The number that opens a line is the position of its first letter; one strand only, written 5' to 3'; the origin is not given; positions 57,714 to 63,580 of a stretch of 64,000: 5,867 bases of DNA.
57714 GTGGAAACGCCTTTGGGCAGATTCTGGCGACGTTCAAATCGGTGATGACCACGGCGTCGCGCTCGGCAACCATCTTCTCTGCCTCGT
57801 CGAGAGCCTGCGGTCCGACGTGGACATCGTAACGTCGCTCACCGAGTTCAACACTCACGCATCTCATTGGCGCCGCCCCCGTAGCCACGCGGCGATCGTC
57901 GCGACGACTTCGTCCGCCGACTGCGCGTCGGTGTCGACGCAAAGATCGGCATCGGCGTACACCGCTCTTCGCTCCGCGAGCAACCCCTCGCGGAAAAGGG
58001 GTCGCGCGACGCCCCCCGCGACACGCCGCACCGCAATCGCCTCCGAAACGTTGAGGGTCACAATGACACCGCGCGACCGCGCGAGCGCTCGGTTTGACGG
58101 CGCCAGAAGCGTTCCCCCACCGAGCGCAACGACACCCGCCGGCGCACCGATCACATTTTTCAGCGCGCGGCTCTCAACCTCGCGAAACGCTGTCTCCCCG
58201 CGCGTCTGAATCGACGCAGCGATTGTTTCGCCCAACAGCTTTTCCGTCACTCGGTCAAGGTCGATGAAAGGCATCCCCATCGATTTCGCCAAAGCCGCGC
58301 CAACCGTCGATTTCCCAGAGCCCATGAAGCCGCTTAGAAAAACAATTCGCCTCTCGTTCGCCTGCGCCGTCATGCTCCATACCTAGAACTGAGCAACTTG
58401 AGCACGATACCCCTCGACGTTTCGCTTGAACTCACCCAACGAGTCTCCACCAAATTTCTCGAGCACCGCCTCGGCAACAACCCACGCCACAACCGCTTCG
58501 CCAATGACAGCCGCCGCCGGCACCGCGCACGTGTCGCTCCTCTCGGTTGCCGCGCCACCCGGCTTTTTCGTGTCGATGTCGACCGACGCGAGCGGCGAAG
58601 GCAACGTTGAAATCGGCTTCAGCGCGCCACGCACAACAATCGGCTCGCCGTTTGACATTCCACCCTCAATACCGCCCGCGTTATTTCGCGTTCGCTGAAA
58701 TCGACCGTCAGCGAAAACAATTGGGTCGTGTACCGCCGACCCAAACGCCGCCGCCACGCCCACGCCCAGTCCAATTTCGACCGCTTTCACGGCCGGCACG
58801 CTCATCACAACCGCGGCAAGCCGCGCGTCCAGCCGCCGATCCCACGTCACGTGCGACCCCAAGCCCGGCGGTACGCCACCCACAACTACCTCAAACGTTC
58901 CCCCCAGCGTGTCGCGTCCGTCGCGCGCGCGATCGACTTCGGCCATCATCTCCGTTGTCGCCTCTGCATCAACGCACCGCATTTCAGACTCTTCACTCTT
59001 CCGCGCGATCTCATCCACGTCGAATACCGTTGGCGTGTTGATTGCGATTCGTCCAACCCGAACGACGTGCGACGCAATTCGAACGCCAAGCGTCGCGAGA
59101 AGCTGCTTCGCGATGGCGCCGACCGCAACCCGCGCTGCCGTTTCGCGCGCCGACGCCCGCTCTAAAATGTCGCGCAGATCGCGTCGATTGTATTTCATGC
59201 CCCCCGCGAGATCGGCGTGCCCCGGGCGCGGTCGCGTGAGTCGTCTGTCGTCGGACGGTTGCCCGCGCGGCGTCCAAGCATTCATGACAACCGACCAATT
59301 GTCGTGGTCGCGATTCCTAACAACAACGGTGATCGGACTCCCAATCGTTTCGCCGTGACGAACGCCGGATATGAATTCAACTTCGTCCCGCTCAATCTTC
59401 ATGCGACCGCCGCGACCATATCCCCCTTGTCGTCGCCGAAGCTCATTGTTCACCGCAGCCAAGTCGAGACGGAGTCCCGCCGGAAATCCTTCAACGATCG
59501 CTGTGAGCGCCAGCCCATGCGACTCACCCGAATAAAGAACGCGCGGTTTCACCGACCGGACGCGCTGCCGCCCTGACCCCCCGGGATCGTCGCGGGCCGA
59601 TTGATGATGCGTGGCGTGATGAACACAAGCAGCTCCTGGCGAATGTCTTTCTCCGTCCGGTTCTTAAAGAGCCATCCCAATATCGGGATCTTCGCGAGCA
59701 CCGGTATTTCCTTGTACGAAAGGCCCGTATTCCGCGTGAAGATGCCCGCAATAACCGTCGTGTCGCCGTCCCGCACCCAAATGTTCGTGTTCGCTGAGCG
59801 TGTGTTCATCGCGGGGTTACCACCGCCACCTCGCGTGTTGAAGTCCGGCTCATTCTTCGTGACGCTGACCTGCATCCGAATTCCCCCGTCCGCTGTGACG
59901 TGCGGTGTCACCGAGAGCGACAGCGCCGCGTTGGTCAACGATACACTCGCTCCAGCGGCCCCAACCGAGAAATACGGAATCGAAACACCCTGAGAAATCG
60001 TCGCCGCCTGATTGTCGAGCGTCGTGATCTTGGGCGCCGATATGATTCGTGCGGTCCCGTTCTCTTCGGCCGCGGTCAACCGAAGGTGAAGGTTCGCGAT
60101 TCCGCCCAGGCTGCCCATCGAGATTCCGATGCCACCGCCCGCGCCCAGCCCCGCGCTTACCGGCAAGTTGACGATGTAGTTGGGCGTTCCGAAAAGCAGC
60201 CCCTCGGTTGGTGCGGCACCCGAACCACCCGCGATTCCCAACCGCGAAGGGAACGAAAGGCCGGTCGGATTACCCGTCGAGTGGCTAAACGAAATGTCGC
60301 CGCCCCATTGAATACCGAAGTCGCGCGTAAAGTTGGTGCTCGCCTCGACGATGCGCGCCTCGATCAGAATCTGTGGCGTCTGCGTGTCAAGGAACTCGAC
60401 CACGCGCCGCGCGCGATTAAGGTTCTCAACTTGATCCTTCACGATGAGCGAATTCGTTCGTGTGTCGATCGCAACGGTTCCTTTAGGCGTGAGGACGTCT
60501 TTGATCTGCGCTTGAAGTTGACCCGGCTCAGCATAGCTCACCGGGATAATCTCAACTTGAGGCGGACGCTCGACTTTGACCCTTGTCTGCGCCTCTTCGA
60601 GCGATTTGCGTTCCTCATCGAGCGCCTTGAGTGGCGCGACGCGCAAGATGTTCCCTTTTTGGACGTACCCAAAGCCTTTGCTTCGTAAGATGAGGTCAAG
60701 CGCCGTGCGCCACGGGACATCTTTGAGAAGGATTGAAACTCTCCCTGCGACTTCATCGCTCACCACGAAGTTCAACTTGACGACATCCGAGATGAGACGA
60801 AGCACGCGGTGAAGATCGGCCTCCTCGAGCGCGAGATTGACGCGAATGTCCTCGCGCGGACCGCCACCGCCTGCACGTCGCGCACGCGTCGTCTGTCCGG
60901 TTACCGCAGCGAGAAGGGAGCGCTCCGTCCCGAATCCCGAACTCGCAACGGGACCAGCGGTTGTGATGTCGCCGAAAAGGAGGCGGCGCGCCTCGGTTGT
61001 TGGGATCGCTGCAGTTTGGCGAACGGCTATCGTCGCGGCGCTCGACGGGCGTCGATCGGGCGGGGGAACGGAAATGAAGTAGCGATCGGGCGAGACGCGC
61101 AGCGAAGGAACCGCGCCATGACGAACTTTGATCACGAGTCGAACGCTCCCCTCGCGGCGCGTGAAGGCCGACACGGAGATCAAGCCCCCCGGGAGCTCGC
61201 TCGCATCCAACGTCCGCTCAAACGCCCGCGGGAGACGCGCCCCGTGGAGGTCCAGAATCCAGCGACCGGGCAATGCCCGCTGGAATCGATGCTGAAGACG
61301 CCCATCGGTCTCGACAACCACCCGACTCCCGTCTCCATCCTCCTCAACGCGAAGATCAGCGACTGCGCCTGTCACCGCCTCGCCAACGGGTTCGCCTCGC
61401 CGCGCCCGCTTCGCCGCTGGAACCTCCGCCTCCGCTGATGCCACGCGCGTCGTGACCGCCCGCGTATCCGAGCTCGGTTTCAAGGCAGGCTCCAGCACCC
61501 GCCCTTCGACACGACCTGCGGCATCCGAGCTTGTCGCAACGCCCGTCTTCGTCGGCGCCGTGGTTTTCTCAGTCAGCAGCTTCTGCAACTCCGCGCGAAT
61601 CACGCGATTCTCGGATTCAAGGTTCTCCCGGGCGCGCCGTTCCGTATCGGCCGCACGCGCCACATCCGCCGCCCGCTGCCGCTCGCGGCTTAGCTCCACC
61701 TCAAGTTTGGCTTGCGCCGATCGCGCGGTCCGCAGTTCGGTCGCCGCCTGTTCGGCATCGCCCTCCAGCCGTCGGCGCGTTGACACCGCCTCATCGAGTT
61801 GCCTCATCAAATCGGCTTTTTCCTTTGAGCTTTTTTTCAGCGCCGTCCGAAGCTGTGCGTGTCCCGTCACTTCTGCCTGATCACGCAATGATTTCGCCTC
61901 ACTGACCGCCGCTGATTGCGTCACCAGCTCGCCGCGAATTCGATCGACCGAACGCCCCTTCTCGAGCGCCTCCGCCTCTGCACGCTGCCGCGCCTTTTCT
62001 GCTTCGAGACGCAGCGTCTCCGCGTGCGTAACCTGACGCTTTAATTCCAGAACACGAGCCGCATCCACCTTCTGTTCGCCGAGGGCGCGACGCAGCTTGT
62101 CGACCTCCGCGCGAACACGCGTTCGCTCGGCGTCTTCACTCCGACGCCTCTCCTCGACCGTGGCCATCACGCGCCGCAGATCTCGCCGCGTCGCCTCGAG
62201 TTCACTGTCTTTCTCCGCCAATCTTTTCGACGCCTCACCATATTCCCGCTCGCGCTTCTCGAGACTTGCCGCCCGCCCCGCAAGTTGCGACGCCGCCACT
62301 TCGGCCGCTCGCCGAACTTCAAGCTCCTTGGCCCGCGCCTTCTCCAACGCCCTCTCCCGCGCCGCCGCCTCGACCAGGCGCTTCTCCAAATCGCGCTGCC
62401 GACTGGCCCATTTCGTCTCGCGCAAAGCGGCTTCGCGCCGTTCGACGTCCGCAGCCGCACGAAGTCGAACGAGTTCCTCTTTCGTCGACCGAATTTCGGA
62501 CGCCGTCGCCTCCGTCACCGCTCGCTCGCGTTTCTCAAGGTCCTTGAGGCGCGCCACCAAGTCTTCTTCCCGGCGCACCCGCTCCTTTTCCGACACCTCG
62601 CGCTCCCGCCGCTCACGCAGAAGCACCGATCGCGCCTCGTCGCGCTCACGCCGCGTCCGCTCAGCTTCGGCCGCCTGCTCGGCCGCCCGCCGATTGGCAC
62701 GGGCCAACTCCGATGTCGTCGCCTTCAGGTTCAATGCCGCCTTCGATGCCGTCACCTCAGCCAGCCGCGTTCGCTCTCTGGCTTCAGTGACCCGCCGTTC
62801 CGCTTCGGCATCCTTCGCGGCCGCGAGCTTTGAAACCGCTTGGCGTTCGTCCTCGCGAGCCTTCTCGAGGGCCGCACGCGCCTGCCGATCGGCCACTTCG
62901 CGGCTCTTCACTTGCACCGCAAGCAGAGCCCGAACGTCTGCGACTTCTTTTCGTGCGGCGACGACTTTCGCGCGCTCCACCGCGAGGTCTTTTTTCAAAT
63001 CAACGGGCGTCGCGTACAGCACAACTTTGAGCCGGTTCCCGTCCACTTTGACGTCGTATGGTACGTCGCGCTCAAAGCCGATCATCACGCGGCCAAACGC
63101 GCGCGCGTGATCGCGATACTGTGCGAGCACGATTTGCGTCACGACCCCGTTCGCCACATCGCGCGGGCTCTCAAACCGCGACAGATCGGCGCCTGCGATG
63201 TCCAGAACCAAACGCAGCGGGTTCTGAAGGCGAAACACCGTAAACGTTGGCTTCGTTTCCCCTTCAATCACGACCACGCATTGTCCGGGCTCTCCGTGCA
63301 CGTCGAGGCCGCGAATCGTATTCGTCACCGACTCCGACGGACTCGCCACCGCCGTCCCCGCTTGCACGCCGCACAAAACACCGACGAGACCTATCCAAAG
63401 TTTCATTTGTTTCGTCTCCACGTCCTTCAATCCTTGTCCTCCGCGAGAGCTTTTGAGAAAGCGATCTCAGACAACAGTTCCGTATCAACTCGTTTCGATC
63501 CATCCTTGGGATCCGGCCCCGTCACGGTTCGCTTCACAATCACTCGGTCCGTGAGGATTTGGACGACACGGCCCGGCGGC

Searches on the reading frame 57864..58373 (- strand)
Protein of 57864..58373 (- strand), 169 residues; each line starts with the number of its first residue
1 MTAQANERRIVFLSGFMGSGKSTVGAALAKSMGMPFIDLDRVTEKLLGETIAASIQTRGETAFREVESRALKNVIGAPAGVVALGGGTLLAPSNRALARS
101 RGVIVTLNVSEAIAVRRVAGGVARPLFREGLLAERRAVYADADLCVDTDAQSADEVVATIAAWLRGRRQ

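Call 56: search_protein_families(library=pfam, proteins=[window:57864-58373:-], max_evalue=0.0001)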
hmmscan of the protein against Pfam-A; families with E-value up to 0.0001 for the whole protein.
window:57864-58373:- (169 aa): 3 families
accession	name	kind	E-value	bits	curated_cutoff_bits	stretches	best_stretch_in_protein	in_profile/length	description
PF01202.28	SKI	-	3.1e-33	115.6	22.1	1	17-164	1-158/159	Shikimate kinase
PF13671.12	AAA_33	-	8.5e-06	26.6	27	1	11-119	2-116/143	AAA domain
PF13238.12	AAA_18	-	2e-05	25.5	29.4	1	11-119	1-109/128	AAA domain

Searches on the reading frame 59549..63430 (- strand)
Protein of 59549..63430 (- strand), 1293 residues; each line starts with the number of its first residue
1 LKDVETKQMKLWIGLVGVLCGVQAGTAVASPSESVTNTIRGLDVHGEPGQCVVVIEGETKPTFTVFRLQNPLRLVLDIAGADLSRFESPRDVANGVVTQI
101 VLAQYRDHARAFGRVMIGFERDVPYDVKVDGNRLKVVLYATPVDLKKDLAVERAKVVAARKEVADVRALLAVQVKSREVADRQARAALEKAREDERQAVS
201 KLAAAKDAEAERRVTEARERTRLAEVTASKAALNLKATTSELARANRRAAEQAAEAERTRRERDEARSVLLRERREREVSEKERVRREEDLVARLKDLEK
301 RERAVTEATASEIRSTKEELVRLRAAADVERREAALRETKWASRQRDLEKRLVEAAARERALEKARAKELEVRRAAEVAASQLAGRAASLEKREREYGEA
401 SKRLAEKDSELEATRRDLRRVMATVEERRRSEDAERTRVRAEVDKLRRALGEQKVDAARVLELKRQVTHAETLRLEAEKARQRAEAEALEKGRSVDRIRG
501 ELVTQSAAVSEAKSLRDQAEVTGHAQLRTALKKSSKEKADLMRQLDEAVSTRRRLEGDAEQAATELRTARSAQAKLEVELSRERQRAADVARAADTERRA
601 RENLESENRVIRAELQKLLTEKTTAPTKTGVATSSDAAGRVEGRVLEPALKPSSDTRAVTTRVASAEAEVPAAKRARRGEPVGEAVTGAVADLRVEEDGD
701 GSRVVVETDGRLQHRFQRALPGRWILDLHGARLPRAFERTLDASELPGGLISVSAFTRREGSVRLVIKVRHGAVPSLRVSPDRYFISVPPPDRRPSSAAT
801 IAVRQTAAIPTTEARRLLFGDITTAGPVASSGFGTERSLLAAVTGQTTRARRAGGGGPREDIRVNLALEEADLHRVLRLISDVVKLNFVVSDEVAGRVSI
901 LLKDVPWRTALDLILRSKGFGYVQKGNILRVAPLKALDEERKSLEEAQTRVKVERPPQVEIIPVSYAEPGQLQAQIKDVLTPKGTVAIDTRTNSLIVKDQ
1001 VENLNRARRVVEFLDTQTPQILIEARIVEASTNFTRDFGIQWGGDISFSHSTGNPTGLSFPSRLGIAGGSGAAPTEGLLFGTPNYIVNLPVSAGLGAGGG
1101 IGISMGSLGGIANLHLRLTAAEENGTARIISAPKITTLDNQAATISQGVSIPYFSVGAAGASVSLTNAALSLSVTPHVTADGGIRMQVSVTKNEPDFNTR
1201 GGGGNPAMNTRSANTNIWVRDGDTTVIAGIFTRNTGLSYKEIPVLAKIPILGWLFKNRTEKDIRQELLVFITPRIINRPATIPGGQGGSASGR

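Call 56: search_protein_families(library=pfam, proteins=[window:59549-63430:-], max_evalue=0.0001)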
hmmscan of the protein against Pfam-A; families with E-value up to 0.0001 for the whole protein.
window:59549-63430:- (1293 aa): 5 families
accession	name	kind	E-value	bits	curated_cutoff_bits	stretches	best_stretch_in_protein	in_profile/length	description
PF00263.26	Secretin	-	7.8e-45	152.9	27.5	1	1120-1276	1-168/169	Bacterial type II and III secretion system protein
PF11741.13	AMIN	-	1e-16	61.3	20.5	2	42-137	2-100/101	AMIN domain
PF03958.22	Secretin_N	-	1.6e-11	44.7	28.2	1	959-1020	1-69/69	Bacterial type II/III secretion system short domain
PF07660.19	STN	-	1.2e-07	31.8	28.4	1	886-933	1-51/52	Secretin and TonB N terminus short domain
PF21305.2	type_II_gspD_N0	-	6.3e-06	26.4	27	1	868-931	3-71/71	GspD-like, N0 domain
